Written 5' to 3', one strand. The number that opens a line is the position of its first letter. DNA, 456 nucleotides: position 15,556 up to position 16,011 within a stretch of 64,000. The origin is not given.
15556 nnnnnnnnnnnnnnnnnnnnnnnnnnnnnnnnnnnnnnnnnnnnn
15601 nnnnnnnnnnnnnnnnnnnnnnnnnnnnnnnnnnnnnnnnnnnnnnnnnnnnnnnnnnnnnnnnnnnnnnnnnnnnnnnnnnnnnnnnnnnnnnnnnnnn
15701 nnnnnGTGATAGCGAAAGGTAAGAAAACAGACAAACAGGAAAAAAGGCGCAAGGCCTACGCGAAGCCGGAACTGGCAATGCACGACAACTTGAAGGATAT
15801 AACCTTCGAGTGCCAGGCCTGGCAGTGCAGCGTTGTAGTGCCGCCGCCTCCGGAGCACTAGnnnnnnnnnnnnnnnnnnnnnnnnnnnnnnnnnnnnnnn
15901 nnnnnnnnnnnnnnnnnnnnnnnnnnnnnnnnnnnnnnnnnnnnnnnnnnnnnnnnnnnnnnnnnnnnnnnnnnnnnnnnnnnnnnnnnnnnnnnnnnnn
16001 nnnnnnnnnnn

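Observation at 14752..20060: Respiratory module of hexaheme cytochrome, small ORF, Tat-molybdoenzyme, FeS subunit, TorD and TatA, with no membrane-anchor subunit and unknown substrate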

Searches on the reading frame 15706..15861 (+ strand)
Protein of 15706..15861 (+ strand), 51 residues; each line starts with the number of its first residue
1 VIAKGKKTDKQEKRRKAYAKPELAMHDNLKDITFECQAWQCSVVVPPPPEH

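Call 3: search_protein_families(library=ncbifam, proteins=[window:15706-15861:+], max_evalue=0.01)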
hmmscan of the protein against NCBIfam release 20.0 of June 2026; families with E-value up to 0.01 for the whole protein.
window:15706-15861:+ (51 aa): 0 families

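Call 4: search_protein_families(library=pfam, proteins=[window:15706-15861:+], max_evalue=0.01)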
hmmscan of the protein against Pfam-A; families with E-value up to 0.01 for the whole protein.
window:15706-15861:+ (51 aa): 0 families

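Call 16: find_homologous_proteins(query=window:15706-15858:+, max_evalue=10)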
Query window:15706-15858:+ (51 aa): 5 proteins with E <= 10 among 5 candidates.
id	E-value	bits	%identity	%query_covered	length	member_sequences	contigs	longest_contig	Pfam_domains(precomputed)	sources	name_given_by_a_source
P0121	7.3e-28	112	98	100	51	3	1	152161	-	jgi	jgi:hypothetical protein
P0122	2.1e-14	70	73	73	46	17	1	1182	-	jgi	-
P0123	2.2e-13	67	62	82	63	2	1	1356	-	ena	-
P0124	1.3e-12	64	70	84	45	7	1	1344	-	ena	-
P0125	5.2e-11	59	70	59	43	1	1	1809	-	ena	-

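Call 19: find_encoding_contigs(protein=P0121, flank=10000, max_places=3)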
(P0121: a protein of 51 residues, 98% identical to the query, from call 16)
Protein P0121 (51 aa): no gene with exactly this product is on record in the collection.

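Call 50: find_encoding_contigs(protein=P0125, flank=5000, max_places=3)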
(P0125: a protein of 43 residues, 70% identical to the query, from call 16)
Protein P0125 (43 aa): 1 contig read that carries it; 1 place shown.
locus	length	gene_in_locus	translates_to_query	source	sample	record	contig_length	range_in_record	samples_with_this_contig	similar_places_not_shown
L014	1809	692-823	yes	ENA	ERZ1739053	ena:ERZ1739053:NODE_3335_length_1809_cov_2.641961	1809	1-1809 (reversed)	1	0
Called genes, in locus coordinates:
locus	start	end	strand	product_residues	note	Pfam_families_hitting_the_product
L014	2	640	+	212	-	?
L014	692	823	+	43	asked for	-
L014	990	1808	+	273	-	?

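Call 53: find_encoding_contigs(protein=P0123, flank=5000, max_places=3)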
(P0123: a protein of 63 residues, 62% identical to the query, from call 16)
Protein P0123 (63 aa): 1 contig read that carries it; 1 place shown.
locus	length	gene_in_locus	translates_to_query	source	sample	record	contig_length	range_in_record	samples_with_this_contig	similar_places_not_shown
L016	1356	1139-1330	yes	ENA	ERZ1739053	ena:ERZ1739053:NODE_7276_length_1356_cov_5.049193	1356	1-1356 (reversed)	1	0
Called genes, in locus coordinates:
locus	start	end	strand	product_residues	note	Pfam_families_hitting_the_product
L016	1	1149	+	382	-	?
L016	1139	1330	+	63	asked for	-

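Call 59: search_protein_representatives(alignment_id=A3)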
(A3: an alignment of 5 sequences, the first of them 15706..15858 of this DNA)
Query: 5 sequences, 45 profile positions. Proteins with E-value up to 0.001 (for the whole library): 43; up to 1e-10: 16; up to 1e-30: 0. The best 43 are listed.
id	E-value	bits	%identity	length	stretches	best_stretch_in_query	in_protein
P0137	5.2e-24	99.9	-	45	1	3-45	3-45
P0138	1.5e-23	98.5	-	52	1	6-44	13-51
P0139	1.2e-20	89.2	-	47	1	1-44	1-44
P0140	2.3e-16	75.4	-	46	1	4-44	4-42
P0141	4.3e-15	71.4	-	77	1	7-43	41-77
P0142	6.0e-15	70.9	-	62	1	1-37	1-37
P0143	7.2e-15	70.7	-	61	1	8-43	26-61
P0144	2.0e-14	69.2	-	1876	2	15-33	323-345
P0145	2.1e-13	66.0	-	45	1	4-44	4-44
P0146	4.3e-13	65.0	-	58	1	2-44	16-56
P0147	5.0e-13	64.8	-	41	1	9-44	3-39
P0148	2.0e-12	62.8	-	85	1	3-41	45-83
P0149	2.9e-12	62.3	-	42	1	6-40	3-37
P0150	4.2e-12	61.8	-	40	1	5-41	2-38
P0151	5.1e-12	61.5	-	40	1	7-42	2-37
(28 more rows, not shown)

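Call 67: find_related_loci(query=A3, collection=metagenome_contigs, flank=10000)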
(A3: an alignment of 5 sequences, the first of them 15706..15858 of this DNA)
Query A3 (51 aa) in metagenome_contigs; peptide patterns used: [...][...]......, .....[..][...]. (x = any residue, [..] = any of these).
146 stretches matched a pattern; 52 encode a relative of the query (tblastn E <= 1e-3); 51 distinct loci.
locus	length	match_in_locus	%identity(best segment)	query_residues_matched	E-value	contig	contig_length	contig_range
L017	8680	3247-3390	63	3-51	2e-18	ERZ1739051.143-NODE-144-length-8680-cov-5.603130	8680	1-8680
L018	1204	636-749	68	12-49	2e-15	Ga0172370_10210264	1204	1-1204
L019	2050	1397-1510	66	12-49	5e-15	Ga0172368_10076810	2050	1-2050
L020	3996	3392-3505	66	12-49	5e-15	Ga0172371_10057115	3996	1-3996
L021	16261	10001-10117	67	11-49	2e-14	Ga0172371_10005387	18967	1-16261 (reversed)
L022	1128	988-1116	58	5-47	2e-14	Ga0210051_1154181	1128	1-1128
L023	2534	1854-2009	56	3-45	3e-14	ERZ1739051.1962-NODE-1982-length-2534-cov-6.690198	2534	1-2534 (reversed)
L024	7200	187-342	56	3-45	3e-14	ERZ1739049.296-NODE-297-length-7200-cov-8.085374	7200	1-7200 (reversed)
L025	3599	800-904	71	15-49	6e-14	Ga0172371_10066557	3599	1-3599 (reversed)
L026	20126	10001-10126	57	10-51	1e-13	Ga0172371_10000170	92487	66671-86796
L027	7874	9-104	78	18-49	1e-13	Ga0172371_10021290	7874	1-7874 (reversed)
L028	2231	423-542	60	8-47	2e-13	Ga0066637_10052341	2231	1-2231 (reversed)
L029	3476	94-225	55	6-49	2e-13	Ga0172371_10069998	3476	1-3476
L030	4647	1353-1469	63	8-47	3e-13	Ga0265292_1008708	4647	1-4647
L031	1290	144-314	49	1-50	3e-13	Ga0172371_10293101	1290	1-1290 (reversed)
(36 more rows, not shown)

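Call 87: search_protein_families(library=pfam, proteins=[window:15706-15858:+], max_evalue=1)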
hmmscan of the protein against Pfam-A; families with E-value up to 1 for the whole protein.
window:15706-15858:+ (51 aa): 1 family
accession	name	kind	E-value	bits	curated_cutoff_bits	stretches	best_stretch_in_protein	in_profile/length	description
PF04606.18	Ogr_Delta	-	0.012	16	26.3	1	16-43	8-35/47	Ogr/Delta-like zinc finger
